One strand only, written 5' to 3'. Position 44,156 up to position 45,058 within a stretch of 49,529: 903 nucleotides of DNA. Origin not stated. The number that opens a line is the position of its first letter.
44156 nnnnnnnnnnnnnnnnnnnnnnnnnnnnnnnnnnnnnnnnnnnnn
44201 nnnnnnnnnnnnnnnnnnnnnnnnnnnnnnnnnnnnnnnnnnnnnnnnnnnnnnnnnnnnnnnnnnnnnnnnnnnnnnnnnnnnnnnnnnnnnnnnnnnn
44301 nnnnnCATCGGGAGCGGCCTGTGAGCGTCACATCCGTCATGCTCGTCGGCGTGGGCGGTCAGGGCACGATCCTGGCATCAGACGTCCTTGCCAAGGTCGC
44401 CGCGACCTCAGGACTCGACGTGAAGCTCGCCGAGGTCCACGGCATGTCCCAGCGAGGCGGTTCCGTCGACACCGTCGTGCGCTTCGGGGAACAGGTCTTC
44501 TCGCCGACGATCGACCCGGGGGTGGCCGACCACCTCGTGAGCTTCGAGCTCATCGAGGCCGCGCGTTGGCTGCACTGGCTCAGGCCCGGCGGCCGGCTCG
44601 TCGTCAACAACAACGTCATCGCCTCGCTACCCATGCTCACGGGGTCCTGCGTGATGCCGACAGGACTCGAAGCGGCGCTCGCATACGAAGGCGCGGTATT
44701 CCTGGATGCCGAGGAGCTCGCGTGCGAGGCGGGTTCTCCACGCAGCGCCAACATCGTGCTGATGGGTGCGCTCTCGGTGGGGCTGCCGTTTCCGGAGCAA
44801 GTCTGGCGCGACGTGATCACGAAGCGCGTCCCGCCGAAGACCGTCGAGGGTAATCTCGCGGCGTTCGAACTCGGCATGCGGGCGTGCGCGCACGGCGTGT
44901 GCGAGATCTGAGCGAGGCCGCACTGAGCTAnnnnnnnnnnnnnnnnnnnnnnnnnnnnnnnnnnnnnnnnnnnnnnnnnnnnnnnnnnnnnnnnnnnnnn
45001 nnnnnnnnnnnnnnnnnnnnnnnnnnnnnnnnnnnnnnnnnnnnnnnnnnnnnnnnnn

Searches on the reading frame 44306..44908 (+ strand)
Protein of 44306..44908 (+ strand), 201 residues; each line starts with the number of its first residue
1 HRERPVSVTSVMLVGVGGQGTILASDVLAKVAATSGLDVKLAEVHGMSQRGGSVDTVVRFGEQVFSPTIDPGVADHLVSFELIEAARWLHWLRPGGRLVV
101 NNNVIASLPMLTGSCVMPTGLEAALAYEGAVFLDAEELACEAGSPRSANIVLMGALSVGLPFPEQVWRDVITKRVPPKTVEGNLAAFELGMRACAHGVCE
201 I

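Call 8: search_protein_families(library=pfam, proteins=[window:44306-44908:+], max_evalue=0.001)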
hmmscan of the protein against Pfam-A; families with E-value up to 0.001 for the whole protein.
window:44306-44908:+ (201 aa): 1 family
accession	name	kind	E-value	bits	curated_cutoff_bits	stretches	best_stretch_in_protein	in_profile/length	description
PF01558.24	POR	-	1.1e-33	117.3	27.4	1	17-191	1-172/173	Pyruvate ferredoxin/flavodoxin oxidoreductase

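Call 15: find_encoding_contigs(protein=window:44321-44908:+, flank=10000, max_places=8)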
Protein seq(196 aa) (196 aa): 1 contig read that carries it; 1 place shown.
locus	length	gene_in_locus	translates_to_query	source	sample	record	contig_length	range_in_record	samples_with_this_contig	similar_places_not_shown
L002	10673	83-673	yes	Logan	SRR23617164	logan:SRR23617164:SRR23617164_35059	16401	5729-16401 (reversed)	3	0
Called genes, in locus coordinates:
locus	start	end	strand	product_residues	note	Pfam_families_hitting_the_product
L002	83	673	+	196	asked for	PF01558:POR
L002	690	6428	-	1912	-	PF14870:PSII_BNR (weak), PF15902:Sortilin-Vps10 (faint), PF14870:PSII_BNR, PF25523:Ig_RIMBP2 (faint), PF14870:PSII_BNR, PF00041:fn3, PF25059:FN3_DSCAM-DSCAML_C (faint), PF09699:Paired_CXXCH_1, +3 more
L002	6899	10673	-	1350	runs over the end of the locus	-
